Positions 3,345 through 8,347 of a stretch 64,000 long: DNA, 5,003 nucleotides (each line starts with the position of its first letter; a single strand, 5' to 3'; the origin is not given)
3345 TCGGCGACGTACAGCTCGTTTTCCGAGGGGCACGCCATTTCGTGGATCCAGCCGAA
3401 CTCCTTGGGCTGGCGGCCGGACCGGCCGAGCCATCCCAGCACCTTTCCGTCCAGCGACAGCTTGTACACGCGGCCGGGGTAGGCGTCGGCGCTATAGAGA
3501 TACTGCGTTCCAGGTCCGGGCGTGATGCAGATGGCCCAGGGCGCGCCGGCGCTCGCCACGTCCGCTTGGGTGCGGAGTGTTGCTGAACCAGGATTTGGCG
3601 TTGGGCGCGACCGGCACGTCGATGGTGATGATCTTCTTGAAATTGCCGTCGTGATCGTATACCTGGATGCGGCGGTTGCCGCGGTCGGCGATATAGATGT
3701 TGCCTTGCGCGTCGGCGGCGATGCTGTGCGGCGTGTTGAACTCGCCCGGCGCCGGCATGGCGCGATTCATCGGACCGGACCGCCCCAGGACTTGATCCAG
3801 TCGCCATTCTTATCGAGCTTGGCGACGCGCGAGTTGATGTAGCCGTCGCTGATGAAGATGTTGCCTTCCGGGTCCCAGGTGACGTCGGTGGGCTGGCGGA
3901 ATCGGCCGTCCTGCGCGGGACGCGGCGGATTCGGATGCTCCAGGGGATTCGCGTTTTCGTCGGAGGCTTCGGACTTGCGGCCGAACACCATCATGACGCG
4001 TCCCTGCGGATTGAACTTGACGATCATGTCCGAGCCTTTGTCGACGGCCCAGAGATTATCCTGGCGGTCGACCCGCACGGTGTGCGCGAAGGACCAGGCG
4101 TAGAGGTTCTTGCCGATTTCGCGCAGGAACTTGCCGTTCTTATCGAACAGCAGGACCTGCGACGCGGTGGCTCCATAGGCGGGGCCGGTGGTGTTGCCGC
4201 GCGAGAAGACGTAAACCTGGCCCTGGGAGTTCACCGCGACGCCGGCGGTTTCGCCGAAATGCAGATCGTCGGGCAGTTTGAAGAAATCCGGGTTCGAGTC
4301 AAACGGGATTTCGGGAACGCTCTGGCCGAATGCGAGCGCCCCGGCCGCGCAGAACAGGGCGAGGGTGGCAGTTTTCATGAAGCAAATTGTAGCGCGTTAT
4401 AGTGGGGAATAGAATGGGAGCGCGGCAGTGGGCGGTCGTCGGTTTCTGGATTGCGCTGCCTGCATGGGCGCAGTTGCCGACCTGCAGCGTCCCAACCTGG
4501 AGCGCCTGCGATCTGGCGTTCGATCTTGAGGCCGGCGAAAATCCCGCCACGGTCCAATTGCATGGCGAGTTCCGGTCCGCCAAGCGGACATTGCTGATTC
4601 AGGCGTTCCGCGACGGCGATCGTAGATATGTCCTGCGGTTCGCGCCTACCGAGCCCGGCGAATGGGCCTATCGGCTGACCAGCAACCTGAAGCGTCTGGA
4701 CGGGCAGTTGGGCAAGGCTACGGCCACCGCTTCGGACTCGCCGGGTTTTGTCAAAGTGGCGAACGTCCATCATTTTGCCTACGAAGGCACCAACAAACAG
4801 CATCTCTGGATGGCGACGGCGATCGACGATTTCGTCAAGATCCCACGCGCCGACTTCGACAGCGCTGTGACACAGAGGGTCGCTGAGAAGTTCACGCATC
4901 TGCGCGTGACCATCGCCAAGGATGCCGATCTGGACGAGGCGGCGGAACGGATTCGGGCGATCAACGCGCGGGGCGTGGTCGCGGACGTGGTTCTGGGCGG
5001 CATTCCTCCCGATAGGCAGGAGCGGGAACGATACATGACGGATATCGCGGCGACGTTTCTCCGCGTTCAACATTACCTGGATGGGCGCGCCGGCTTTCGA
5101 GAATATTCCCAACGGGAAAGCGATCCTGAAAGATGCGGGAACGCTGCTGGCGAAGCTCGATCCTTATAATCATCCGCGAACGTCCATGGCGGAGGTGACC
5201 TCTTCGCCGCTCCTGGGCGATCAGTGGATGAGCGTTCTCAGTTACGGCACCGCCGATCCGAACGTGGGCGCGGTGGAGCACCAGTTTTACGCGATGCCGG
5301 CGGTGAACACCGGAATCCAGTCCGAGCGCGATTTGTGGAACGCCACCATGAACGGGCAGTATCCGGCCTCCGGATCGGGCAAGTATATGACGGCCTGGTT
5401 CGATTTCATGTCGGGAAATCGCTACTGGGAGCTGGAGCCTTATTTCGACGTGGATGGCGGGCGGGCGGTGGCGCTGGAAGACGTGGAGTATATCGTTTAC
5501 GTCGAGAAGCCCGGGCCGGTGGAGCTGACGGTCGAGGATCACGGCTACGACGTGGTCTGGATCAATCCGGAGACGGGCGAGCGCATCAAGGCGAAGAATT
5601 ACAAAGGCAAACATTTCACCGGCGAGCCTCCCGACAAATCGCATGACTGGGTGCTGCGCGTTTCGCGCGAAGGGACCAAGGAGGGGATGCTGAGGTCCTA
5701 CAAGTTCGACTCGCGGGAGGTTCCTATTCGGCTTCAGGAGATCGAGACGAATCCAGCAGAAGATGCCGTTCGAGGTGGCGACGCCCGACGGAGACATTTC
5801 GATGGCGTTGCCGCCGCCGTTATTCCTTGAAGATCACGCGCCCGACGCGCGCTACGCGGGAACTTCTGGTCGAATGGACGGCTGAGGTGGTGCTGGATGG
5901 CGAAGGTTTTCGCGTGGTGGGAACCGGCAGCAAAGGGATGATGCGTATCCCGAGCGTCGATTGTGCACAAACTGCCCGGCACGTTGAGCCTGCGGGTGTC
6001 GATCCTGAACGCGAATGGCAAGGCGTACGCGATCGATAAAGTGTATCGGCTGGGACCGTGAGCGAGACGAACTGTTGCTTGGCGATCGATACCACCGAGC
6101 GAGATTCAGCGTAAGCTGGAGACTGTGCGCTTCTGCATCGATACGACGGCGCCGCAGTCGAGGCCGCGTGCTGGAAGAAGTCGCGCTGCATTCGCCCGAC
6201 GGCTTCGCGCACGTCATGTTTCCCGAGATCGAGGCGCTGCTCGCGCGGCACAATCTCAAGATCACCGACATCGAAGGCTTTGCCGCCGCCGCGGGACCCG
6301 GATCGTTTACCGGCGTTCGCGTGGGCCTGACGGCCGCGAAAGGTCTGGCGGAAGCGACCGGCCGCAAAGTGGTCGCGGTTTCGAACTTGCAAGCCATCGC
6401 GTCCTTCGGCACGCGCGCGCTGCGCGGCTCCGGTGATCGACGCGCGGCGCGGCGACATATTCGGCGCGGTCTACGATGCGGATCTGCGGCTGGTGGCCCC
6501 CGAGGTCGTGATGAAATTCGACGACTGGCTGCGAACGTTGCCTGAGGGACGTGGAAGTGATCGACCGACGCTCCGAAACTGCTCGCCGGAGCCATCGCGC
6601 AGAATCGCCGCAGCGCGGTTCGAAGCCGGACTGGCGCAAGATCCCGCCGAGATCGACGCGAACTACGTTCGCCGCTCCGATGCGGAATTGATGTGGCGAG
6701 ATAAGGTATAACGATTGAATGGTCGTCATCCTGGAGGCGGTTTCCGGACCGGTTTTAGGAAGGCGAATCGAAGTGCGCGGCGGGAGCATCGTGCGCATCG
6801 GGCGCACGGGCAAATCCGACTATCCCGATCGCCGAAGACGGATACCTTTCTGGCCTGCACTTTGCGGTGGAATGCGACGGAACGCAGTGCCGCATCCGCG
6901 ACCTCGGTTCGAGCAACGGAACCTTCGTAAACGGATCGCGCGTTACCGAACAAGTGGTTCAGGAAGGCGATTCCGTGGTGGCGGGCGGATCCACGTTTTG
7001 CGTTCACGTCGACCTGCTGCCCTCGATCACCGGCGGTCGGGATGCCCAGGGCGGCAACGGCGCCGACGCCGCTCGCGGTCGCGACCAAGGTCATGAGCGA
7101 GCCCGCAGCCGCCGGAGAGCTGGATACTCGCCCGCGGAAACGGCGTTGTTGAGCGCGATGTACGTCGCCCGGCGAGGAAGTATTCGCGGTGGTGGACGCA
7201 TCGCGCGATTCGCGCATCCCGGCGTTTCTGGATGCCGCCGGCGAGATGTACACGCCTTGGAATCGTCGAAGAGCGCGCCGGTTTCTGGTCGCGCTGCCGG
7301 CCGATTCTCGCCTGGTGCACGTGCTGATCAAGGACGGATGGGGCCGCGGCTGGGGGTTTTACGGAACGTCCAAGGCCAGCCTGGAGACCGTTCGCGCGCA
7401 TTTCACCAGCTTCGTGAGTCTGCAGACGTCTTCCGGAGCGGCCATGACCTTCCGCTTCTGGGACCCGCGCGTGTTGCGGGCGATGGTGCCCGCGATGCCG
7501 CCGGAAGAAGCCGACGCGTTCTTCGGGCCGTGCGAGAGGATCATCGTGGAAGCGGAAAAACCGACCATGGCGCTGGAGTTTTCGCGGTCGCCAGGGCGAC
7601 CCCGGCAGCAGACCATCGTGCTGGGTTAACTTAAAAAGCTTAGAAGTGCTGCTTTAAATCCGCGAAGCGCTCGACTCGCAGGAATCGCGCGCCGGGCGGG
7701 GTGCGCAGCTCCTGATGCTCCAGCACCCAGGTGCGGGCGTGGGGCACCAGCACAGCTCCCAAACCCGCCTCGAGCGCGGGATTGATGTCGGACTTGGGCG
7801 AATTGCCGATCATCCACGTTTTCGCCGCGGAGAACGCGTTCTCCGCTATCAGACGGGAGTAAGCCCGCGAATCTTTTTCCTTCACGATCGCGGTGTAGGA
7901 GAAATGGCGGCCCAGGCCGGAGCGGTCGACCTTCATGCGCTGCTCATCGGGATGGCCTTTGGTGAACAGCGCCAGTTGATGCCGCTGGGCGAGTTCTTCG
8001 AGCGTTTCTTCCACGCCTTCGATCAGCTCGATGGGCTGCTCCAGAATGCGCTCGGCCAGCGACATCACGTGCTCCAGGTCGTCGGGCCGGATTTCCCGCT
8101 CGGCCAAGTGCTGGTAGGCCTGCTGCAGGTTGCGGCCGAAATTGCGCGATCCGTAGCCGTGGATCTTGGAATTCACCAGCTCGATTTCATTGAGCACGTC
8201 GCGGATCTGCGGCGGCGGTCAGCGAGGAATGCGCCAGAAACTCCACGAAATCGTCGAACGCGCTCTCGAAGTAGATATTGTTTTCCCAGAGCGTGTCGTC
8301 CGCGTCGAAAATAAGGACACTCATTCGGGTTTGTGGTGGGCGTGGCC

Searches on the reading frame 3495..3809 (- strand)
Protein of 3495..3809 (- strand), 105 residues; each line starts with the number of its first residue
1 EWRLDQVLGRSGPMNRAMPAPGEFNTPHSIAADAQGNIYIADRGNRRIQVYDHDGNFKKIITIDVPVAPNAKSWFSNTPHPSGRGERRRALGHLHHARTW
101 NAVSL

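Call 27: search_protein_families(library=pfam, proteins=[window:3495-3809:-], max_evalue=0.01)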
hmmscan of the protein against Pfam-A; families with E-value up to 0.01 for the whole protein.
window:3495-3809:- (105 aa): 4 families
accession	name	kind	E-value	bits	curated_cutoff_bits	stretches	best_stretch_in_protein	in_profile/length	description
PF01436.27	NHL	-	2.4e-08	34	20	1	24-51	1-28/28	NHL repeat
PF17170.10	DUF5128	-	0.0016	18.1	22.9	1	21-67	86-134/321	6-bladed beta-propeller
PF08450.18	SGL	-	0.0076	16.3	26.3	1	25-66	184-225/246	SMP-30/Gluconolactonase/LRE-like region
PF06739.17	SBBP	-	0.0099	16.3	20.5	0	26-41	14-29/38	Beta-propeller repeat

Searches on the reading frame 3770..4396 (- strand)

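Call 27: search_protein_families(library=pfam, proteins=[window:3770-4396:-], max_evalue=0.01)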
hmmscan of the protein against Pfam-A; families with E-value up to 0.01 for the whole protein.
window:3770-4396:- (209 aa): 1 family
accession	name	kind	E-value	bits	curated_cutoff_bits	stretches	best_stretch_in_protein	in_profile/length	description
PF01436.27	NHL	-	7.1e-08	32.5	20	0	166-193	1-27/28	NHL repeat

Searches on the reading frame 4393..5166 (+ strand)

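Call 27: search_protein_families(library=pfam, proteins=[window:4393-5166:+], max_evalue=0.01)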
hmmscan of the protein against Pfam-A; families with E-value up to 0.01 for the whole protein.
window:4393-5166:+ (258 aa): 2 families
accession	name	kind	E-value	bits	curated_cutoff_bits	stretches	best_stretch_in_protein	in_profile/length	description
PF16586.11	DUF5060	-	2.3e-13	50.6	27.2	1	33-98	2-70/70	Domain of unknown function (DUF5060)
PF01636.29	APH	-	0.0051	17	23.2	0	153-255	7-103/239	Phosphotransferase enzyme family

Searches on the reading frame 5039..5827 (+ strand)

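Call 27: search_protein_families(library=pfam, proteins=[window:5039-5827:+], max_evalue=0.01)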
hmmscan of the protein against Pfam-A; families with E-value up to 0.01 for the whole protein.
window:5039-5827:+ (263 aa): 1 family
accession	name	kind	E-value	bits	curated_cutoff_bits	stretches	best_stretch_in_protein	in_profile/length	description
PF12904.13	Collagen_bind_2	-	1.8e-05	24.9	22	1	142-206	17-89/92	Putative collagen-binding domain of a collagenase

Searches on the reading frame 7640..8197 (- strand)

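Call 33: search_protein_families(library=pfam, proteins=[window:7640-8197:-])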
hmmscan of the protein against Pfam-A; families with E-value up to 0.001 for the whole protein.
window:7640-8197:- (185 aa): 3 families
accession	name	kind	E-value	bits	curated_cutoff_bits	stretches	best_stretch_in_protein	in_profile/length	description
PF13419.12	HAD_2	-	1.6e-10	41.8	23.8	1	20-150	41-177/178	Haloacid dehalogenase-like hydrolase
PF00702.32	Hydrolase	-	3e-07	31.5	26.4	1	18-145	59-191/191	haloacid dehalogenase-like hydrolase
PF13242.12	Hydrolase_like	-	5.3e-05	23.5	22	1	113-155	10-52/75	HAD-hyrolase-like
